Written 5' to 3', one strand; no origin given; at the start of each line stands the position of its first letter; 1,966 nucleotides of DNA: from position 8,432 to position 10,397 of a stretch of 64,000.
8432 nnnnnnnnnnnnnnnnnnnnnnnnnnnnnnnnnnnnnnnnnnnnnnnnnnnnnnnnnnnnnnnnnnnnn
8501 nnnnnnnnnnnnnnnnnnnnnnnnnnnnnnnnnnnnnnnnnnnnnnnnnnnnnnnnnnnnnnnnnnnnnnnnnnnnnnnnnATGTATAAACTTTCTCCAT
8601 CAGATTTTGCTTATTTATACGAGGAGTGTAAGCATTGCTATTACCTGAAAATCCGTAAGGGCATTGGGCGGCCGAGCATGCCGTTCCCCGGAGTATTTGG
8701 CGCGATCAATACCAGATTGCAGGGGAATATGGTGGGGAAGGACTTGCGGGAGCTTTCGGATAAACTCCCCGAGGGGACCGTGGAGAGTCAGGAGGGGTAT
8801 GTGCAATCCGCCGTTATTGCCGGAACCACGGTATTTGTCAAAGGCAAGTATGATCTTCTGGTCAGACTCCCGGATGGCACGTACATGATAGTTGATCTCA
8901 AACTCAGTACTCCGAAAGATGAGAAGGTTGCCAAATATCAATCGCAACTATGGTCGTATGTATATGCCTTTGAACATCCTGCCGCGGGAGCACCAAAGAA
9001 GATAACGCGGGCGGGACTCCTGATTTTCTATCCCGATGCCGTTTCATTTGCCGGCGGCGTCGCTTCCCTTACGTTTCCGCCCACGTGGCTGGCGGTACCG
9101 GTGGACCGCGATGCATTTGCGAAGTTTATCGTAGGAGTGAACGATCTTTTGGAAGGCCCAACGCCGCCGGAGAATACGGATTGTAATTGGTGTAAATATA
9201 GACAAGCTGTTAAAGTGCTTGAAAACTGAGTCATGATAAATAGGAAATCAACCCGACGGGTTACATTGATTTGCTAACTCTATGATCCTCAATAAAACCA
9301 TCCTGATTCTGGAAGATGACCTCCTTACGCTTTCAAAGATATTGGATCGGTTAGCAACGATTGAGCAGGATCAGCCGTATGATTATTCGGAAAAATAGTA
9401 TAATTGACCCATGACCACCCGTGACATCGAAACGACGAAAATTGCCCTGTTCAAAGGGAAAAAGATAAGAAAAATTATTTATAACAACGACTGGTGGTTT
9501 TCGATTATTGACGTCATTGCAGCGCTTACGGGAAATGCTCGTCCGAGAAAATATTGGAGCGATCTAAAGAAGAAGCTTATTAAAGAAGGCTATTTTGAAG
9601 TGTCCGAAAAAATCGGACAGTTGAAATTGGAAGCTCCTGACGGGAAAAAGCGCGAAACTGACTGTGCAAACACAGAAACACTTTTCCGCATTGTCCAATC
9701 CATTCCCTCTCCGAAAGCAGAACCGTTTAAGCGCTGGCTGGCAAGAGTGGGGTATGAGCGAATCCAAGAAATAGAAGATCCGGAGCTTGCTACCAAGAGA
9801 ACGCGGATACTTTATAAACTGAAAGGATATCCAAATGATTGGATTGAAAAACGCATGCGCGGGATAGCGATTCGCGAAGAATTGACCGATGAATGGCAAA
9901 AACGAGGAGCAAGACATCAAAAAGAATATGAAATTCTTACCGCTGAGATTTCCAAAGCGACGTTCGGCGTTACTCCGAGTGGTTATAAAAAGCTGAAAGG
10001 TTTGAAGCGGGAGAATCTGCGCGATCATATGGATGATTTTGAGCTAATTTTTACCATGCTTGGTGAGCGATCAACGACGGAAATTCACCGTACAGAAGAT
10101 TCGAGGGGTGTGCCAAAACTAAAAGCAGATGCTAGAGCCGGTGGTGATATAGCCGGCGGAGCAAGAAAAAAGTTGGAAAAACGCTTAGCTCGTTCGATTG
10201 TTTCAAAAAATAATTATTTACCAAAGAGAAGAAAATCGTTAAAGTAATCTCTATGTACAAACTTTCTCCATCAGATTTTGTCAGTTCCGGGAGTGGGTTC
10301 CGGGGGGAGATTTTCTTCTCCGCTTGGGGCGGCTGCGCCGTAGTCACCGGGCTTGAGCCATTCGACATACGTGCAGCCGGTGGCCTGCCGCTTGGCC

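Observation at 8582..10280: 28-bp direct repeat (27/28 identical) bracketing the nuclease and Bro-N genes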

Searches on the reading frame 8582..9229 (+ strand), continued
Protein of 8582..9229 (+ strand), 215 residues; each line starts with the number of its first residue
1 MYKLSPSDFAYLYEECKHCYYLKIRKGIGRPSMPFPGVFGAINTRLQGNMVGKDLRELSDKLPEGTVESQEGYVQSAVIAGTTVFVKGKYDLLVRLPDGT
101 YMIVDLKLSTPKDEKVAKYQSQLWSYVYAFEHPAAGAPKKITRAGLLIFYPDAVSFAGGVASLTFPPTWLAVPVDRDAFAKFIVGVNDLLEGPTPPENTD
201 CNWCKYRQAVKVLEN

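Call 74: find_encoding_contigs(protein=P0241, flank=3000, max_places=4)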
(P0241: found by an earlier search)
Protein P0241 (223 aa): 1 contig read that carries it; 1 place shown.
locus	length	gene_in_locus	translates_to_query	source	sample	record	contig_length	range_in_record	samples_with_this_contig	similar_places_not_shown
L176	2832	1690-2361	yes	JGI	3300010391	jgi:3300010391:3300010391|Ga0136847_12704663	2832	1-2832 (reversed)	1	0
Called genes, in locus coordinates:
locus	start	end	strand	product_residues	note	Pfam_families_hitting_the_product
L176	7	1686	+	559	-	PF01443:Viral_helicase1 (faint), PF13245:AAA_19, PF00580:UvrD-helicase, PF13087:AAA_12 (faint), PF13361:UvrD_C (weak)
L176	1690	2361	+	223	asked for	PF12705:PDDEXK_1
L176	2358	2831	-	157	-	?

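Call 80: search_protein_families(library=pfam, proteins=[L176:7-1686:+, L082:5154-6008:+, L045:6679-7518:+], max_evalue=0.01)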
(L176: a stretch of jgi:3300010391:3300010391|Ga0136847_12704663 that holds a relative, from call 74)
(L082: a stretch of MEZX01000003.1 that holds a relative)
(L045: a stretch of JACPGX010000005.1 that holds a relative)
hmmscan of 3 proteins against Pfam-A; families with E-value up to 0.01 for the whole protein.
L176:7-1686:+ (559 aa): 7 families
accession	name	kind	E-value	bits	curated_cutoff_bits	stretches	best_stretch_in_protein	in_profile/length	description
PF00580.27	UvrD-helicase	-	2.2e-14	54.2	23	2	135-225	171-265/271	UvrD/REP helicase N-terminal domain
PF13245.12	AAA_19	-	7.8e-13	49.2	25.1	1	28-215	9-133/134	AAA domain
PF13361.12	UvrD_C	-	9.8e-09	35.5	25.6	1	400-539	228-349/350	UvrD-like helicase C-terminal domain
PF01443.25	Viral_helicase1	-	7.3e-06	26.4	21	0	470-536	176-227/228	Viral superfamily 1 RNA helicase core domain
PF13087.12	AAA_12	-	1.2e-05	25.4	27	1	398-539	72-194/195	AAA domain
PF13538.12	UvrD_C_2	-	0.0001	22.5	27.4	1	481-536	4-52/52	UvrD-like helicase C-terminal domain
PF13604.12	AAA_30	-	0.0014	18.9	27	0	18-50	6-38/191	AAA domain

L082:5154-6008:+ (284 aa): 1 family
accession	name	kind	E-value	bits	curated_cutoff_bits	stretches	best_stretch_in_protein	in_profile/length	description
PF02498.22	Bro-N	-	5e-12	46.7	25.6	1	15-116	1-92/96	BRO family, N-terminal domain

L045:6679-7518:+ (279 aa): 1 family
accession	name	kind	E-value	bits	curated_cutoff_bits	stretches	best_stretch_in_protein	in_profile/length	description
PF02498.22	Bro-N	-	4e-09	37.4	25.6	1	18-111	2-91/96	BRO family, N-terminal domain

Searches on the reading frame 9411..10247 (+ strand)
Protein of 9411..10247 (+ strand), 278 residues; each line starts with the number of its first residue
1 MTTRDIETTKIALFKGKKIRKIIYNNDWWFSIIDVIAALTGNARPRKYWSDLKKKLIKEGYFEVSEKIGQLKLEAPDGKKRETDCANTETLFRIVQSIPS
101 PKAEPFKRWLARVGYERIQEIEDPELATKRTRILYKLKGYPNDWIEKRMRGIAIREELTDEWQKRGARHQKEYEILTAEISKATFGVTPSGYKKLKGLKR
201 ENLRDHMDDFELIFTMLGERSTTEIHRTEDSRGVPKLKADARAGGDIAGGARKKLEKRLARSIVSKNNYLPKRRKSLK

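Call 7: search_protein_families(library=pfam, proteins=[window:9411-10247:+], max_evalue=0.01)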
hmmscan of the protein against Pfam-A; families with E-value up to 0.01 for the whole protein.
window:9411-10247:+ (278 aa): 1 family
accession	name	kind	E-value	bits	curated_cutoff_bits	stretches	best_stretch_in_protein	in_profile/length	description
PF02498.22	Bro-N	-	2.8e-12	47.5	25.6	1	18-111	1-91/96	BRO family, N-terminal domain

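Call 36: find_related_loci(query=window:9411-10247:+, collection=metagenome_contigs, flank=5000)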
Query window:9411-10247:+ (278 aa) in metagenome_contigs; peptide patterns used: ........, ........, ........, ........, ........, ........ (x = any residue, [..] = any of these).
600 stretches matched a pattern (row limit reached: there are more); 573 encode a relative of the query (tblastn E <= 1e-3); the best 80 are kept; 80 distinct loci.
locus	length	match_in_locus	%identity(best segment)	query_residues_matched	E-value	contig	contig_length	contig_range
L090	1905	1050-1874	84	6-278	9e-170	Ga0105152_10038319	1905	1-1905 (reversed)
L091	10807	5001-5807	83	5-273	2e-154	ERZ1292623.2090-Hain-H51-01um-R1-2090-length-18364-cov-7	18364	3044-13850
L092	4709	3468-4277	84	4-273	6e-157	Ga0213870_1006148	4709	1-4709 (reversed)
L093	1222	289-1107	81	6-278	1e-167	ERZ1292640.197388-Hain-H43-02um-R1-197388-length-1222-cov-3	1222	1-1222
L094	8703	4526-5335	83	1-270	6e-151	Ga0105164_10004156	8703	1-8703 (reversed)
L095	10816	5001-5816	81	4-275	2e-150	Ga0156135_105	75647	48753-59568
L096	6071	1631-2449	79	1-273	3e-149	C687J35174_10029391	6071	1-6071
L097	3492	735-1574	79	1-278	3e-153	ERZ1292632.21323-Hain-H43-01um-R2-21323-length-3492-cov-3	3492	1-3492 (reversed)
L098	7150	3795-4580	83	8-269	5e-148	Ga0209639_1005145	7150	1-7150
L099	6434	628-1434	78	6-274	1e-144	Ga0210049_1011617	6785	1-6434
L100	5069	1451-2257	78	6-274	2e-145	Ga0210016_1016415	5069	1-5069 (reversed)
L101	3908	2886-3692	78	6-274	8e-148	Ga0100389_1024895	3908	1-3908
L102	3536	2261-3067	79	9-277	1e-148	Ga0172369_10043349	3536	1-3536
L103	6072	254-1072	77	4-276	1e-143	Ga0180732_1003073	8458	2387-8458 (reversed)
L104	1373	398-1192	77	6-270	5e-156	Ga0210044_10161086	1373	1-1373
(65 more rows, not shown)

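Call 42: find_encoding_contigs(protein=window:9411-10247:+, flank=6000, max_places=8)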
Protein window:9411-10247:+ (278 aa): 2 contigs read that carry it; 2 places shown.
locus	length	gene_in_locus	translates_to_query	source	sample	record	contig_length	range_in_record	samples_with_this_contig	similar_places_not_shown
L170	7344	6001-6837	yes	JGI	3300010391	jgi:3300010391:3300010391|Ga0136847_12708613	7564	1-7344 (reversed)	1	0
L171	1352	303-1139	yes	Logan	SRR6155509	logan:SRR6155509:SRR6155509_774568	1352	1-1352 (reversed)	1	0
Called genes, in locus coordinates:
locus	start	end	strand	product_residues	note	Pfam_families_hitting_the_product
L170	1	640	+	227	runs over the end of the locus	PF20582:UPF0758_N, PF04002:RadC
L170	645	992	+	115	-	PF12643:MazG-like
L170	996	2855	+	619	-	PF04851:ResIII (faint), PF00004:AAA (faint), PF09848:SLFN-g3_helicase, PF13245:AAA_19 (faint), PF13604:AAA_30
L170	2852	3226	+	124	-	-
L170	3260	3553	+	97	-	PF01844:HNH (faint)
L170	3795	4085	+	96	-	-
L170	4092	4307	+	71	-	-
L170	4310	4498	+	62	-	-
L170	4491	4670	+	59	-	-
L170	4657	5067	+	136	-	-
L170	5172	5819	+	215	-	PF12705:PDDEXK_1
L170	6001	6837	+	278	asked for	PF02498:Bro-N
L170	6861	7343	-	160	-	?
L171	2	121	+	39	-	?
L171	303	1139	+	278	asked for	PF02498:Bro-N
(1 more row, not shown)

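Call 46: search_protein_families(library=padloc, proteins=[window:9411-10247:+], max_evalue=0.001)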
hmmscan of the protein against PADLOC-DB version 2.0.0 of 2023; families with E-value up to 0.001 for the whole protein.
window:9411-10247:+ (278 aa): 2 families
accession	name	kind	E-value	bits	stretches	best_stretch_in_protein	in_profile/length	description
PDLC04920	PDC-S13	-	5.3e-114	378.3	1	8-274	4-271/286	-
PDLC04841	PDC-S04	-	4.4e-19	67.2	1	10-111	6-111/292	-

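Call 47: search_protein_families(library=ncbifam, proteins=[window:9411-10247:+], max_evalue=0.001)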
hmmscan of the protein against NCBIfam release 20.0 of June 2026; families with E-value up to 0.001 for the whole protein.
window:9411-10247:+ (278 aa): 0 families
